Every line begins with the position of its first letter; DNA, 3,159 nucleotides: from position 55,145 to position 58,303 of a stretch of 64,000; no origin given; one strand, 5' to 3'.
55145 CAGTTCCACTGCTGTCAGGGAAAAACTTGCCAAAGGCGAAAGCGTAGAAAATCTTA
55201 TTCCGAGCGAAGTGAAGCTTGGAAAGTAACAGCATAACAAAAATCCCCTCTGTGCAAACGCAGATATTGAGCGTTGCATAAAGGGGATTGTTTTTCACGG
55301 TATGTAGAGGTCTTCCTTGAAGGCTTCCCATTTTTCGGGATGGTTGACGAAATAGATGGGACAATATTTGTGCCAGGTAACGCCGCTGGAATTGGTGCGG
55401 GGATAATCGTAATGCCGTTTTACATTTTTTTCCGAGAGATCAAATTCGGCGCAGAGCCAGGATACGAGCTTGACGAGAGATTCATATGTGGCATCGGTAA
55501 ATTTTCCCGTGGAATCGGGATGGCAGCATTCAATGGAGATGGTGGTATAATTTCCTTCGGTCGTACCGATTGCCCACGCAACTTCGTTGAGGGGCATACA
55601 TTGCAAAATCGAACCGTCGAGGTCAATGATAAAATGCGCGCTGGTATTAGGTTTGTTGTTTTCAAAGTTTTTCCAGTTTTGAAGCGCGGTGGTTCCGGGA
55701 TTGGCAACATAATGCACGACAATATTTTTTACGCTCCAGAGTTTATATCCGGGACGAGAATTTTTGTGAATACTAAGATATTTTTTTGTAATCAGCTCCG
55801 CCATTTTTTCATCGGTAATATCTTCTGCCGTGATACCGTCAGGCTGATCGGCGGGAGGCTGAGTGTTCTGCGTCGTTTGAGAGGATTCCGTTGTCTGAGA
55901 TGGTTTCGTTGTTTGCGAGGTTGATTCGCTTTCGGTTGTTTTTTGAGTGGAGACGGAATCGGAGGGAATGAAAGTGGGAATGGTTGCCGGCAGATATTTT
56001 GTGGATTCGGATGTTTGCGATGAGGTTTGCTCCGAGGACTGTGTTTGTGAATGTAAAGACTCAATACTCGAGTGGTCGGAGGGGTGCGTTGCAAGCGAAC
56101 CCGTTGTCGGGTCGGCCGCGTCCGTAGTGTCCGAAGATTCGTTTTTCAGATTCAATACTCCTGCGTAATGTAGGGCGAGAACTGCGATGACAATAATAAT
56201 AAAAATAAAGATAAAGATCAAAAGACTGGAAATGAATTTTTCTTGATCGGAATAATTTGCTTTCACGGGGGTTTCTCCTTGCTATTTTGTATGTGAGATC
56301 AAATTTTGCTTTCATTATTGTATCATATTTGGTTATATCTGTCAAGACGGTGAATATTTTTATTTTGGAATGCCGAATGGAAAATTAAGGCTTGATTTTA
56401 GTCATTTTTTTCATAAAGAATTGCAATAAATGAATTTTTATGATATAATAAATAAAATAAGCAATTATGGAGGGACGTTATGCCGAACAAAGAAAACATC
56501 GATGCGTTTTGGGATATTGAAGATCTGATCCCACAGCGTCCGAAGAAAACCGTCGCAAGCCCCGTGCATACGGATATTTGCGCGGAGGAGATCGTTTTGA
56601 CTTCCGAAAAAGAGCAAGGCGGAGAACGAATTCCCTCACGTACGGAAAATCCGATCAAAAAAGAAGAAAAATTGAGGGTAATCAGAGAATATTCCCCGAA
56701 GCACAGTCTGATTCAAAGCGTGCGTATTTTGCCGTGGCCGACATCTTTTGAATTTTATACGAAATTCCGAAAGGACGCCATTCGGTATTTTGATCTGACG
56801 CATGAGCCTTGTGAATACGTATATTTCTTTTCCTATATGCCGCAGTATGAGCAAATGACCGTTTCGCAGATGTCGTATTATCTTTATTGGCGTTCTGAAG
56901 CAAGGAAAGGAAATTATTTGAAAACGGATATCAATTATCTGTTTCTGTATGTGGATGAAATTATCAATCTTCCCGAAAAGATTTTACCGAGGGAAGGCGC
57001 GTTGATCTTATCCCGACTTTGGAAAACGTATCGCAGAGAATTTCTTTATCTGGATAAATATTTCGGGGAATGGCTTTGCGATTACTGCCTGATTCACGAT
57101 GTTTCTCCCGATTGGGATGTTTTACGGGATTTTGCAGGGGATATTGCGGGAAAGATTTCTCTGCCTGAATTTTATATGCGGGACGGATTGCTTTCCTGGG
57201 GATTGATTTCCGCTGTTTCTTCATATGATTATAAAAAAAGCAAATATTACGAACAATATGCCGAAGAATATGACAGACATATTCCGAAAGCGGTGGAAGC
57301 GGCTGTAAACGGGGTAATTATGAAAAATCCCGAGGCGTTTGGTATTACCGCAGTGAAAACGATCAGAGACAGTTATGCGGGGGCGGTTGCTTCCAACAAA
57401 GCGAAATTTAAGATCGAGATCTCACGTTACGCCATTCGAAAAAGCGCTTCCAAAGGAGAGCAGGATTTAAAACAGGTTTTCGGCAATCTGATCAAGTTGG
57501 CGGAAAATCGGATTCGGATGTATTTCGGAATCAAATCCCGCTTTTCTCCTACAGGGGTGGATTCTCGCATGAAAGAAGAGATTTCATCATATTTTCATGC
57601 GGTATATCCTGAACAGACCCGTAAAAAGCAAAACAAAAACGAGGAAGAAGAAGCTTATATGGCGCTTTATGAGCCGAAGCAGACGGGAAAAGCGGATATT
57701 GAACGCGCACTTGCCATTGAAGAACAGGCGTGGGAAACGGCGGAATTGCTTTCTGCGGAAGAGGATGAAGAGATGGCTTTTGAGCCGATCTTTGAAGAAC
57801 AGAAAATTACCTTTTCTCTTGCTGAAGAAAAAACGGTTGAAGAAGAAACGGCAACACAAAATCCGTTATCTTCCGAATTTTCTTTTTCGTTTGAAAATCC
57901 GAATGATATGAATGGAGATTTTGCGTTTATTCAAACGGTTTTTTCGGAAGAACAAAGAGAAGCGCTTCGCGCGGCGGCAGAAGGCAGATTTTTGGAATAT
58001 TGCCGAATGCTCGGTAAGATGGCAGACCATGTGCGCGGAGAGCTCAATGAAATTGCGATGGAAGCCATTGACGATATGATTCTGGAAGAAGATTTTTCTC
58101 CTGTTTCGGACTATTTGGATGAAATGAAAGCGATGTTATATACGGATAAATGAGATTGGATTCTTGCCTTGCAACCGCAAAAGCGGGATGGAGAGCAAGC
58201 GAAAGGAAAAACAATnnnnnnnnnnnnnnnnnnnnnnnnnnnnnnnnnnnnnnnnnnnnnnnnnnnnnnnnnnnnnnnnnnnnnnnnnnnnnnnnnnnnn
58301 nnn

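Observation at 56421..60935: TerB-N/TerB-C protein + DUF2791 (BrxD-like) ATPase + polytopic membrane protein: a Shango-like module with the helicase position occupied by a membrane protein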

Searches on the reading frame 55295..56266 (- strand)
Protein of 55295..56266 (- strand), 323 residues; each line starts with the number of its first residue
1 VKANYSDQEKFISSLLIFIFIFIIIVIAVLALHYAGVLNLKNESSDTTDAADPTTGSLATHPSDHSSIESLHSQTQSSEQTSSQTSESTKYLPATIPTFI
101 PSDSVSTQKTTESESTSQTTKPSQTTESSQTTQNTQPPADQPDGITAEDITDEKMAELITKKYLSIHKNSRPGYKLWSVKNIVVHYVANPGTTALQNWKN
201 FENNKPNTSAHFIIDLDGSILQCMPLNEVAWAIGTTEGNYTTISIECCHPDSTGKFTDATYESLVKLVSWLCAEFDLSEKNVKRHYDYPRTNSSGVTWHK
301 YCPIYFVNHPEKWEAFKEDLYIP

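Call 4: search_protein_families(library=pfam, proteins=[window:55295-56266:-], max_evalue=0.01)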
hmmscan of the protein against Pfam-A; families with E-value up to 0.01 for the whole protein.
window:55295-56266:- (323 aa): 3 families
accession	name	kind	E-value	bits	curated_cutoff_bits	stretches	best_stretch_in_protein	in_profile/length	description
PF01510.30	Amidase_2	-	2.5e-26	93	26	1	179-303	5-129/131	N-acetylmuramoyl-L-alanine amidase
PF02932.22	Neur_chan_memb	-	0.0058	17.4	28.1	1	16-133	58-173/233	Neurotransmitter-gated ion-channel transmembrane region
PF19607.4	DUF6112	-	0.0073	16.5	25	0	5-35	13-43/88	Family of unknown function (DUF6112)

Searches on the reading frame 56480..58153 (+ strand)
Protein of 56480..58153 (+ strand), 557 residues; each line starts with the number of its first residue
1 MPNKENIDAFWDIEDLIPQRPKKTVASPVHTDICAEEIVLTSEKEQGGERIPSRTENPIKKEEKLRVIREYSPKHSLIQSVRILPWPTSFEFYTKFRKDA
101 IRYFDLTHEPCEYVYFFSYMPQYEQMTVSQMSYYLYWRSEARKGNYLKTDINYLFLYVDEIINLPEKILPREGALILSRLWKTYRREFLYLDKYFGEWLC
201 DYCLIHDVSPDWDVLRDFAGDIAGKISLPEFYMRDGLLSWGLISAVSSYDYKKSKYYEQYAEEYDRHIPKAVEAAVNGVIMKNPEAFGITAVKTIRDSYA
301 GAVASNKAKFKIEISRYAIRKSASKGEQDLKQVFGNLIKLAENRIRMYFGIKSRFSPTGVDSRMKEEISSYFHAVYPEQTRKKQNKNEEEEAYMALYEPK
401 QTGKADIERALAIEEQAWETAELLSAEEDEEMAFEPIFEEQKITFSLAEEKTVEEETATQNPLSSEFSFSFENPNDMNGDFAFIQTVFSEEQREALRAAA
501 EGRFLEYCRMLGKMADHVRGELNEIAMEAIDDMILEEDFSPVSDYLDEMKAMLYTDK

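Call 4: search_protein_families(library=pfam, proteins=[window:56480-58153:+], max_evalue=0.01)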
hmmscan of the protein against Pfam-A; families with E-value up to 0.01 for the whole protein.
window:56480-58153:+ (557 aa): 2 families
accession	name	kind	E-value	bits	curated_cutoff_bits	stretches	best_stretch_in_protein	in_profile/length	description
PF13208.11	TerB_N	-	2.9e-12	47.2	25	1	109-212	45-141/207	TerB N-terminal domain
PF15615.11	TerB_C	-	0.00019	22.1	26.3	1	398-538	12-134/148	TerB-C domain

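Call 5: search_protein_families(library=padloc, proteins=[window:56480-58153:+], max_evalue=0.01)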
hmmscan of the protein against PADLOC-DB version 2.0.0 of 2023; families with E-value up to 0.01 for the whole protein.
window:56480-58153:+ (557 aa): 1 family
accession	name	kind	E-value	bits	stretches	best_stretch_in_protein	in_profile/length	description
PDLC03958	SngA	-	3.2e-39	133.9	1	71-553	81-527/528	-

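Call 6: search_protein_families(library=ncbifam, proteins=[window:56480-58153:+], max_evalue=0.01)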
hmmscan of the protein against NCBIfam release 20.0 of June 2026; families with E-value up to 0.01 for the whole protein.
window:56480-58153:+ (557 aa): 0 families

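Call 76: search_protein_families(library=phrogs, proteins=[window:56480-58153:+], max_evalue=0.01)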
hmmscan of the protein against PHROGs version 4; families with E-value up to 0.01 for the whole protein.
window:56480-58153:+ (557 aa): 0 families
